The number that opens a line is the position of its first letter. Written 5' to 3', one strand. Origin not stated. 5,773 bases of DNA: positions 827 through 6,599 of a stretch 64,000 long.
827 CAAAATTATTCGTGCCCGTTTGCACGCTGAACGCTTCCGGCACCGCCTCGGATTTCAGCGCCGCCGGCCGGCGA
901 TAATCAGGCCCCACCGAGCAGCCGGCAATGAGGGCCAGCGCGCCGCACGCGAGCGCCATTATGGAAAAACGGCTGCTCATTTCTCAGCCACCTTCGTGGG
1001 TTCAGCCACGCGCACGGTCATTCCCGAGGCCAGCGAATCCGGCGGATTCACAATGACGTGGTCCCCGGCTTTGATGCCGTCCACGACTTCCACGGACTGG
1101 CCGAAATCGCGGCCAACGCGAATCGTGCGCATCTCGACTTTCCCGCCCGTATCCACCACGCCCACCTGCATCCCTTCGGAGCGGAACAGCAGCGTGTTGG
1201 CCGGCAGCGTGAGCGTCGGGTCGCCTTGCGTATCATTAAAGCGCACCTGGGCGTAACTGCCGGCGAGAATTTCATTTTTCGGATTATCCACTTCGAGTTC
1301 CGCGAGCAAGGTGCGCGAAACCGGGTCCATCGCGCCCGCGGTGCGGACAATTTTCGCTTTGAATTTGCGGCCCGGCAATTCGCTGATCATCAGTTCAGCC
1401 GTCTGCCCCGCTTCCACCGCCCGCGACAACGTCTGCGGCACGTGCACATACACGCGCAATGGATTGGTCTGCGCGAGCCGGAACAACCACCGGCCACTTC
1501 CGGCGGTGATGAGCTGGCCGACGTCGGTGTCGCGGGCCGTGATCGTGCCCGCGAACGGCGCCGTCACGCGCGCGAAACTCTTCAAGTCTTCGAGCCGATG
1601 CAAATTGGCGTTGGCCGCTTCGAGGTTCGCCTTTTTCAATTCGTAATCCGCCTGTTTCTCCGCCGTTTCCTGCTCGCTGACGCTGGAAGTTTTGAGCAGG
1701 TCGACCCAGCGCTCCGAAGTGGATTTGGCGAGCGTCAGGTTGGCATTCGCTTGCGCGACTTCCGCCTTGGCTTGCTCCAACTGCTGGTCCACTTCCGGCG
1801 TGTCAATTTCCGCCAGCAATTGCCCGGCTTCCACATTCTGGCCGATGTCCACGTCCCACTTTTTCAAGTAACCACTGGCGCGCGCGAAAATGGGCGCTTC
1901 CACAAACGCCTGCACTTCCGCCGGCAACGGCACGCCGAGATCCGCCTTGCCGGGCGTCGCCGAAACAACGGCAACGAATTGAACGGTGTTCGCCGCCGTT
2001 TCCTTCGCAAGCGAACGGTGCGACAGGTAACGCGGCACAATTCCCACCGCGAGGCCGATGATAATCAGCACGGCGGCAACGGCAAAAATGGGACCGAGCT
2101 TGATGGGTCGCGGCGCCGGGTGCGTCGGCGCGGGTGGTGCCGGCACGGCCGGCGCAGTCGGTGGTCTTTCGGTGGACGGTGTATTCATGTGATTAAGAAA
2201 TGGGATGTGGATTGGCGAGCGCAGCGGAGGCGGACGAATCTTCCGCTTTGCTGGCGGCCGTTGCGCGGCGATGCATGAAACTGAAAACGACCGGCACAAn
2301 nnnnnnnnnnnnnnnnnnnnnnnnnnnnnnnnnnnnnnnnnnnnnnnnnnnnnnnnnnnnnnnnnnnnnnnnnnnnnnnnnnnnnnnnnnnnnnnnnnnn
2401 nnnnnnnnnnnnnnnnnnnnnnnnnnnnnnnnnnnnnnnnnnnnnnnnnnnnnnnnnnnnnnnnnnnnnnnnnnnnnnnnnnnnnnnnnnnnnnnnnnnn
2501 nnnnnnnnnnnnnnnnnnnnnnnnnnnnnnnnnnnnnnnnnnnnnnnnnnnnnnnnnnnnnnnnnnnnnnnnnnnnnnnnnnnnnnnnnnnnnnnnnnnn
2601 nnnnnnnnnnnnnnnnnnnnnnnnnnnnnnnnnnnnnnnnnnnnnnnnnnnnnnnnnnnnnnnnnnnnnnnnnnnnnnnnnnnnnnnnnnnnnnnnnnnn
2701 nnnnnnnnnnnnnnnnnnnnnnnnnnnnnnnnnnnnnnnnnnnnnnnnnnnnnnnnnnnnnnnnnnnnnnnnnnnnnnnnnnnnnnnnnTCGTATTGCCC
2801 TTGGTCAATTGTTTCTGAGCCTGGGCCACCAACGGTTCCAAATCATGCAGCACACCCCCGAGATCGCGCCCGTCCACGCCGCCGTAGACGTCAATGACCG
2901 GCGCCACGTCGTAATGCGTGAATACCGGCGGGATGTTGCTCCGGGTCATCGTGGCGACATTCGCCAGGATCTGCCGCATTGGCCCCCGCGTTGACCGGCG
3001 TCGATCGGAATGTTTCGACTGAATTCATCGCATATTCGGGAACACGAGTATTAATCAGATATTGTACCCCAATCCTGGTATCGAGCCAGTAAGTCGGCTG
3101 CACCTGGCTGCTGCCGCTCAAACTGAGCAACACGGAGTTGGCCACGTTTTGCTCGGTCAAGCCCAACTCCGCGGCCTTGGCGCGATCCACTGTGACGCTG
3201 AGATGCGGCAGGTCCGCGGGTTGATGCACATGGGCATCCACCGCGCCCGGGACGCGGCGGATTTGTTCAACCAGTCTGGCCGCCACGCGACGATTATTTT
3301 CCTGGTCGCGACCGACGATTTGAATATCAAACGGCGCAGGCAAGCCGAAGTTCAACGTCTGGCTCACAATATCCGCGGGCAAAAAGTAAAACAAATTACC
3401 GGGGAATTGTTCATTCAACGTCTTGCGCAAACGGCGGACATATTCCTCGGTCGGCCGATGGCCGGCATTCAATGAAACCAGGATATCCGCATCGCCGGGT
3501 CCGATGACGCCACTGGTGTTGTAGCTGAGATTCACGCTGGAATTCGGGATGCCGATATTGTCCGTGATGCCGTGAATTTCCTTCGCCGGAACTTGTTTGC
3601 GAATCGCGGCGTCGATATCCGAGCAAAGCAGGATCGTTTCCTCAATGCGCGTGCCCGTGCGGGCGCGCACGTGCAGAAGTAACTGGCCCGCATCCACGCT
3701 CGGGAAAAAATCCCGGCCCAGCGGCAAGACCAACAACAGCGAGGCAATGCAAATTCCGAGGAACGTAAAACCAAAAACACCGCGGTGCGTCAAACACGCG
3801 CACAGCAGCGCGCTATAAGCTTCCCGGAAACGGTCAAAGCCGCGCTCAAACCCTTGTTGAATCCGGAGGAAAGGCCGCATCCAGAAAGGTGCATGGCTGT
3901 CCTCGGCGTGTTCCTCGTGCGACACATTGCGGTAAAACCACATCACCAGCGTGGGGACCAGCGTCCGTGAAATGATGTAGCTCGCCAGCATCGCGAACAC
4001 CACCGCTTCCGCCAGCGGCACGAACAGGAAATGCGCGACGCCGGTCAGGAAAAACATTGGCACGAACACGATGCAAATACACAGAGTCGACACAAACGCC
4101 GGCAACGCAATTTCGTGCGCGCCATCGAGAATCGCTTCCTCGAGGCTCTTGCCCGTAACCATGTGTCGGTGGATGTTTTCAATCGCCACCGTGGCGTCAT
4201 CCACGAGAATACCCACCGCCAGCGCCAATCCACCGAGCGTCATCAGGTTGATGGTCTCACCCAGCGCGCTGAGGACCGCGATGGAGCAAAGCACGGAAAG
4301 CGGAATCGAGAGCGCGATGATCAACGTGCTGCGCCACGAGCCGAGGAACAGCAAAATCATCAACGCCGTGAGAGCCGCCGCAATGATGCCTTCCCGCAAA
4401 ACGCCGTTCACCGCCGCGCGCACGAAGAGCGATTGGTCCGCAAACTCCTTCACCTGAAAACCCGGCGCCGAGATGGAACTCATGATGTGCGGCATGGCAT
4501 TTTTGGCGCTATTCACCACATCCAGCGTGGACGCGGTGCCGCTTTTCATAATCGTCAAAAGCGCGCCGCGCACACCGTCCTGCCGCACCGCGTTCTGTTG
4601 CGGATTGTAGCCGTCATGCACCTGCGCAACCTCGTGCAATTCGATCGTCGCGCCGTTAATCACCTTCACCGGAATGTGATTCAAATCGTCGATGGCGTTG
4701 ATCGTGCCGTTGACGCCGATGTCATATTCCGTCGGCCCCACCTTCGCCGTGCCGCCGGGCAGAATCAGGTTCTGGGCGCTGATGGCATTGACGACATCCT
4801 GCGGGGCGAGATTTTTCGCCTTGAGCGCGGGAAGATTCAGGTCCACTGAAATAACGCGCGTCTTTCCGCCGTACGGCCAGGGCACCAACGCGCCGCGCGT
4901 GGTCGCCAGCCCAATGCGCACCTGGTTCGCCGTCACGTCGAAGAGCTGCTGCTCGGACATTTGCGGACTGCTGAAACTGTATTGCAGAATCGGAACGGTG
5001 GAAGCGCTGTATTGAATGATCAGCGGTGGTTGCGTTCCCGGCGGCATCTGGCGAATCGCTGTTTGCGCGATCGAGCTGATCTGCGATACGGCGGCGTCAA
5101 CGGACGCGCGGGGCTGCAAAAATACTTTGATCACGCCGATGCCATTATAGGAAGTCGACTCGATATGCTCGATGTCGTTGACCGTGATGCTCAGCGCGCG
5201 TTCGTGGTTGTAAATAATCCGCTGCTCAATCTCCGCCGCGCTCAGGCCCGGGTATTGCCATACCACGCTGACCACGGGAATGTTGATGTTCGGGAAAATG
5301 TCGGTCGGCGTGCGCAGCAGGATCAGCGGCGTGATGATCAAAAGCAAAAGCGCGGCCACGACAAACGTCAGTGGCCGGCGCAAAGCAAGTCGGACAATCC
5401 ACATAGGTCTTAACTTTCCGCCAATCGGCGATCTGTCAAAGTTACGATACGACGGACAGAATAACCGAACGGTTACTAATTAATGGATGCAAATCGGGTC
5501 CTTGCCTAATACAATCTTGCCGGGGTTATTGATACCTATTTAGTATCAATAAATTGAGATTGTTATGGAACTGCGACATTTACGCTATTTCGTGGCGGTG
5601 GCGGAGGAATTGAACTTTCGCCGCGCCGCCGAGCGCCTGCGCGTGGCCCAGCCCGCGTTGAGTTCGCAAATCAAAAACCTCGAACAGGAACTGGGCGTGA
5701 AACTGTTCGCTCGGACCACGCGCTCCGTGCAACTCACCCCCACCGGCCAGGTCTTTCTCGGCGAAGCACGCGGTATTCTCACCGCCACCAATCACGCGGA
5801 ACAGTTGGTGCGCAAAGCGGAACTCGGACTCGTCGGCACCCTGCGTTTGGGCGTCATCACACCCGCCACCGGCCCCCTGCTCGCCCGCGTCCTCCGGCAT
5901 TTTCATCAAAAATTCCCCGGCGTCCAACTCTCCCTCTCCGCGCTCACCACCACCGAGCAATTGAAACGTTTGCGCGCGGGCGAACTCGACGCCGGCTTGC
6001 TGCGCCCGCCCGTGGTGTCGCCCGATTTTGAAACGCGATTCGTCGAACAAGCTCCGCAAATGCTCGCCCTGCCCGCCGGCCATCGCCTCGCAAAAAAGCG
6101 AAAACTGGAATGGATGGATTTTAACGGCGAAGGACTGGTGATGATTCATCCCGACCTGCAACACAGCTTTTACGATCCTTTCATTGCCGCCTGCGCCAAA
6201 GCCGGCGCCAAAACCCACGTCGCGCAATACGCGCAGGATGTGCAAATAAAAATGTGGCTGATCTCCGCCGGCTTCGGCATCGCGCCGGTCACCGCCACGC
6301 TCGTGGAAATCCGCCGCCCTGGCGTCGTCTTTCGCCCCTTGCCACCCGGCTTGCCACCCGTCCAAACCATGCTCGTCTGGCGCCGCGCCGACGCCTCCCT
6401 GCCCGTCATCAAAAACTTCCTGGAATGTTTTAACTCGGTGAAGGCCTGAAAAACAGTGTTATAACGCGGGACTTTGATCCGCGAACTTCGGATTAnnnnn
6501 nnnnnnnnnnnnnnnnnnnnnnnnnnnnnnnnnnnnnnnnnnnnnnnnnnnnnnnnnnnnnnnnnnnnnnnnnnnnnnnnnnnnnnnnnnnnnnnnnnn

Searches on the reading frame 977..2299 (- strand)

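Call 49: search_protein_families(library=pfam, proteins=[window:977-2299:-], max_evalue=0.0001)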
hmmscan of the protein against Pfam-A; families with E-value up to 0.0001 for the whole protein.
window:977-2299:- (440 aa): 3 families
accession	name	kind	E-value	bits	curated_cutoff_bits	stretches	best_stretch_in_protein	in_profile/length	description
PF16576.10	HlyD_D23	-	9e-24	84.4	30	1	137-350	22-214/214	Barrel-sandwich domain of CusB or HlyD membrane-fusion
PF13437.12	HlyD_3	-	1.7e-17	64.5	22.2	1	245-343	2-102/106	HlyD family secretion protein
PF13533.13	Biotin_lipoyl_2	-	3e-05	24.2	29.8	0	136-166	2-32/32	Biotin-lipoyl like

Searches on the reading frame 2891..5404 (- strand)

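Call 49: search_protein_families(library=pfam, proteins=[window:2891-5404:-], max_evalue=0.0001)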
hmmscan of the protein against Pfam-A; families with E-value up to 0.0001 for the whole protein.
window:2891-5404:- (837 aa): 1 family
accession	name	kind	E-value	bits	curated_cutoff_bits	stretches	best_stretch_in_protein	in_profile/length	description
PF00873.25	ACR_tran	-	2.4e-136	456.4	28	1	3-771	1-751/1021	AcrB/AcrD/AcrF family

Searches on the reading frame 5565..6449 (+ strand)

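Call 49: search_protein_families(library=pfam, proteins=[window:5565-6449:+], max_evalue=0.0001)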
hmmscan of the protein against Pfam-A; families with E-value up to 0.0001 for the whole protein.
window:5565-6449:+ (294 aa): 2 families
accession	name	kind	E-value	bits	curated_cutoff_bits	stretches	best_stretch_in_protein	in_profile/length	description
PF03466.25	LysR_substrate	-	2.3e-38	132.1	28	1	89-290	4-205/209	LysR substrate binding domain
PF00126.33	HTH_1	-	7e-26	90.4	26.6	1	3-62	1-60/60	Bacterial regulatory helix-turn-helix protein, lysR family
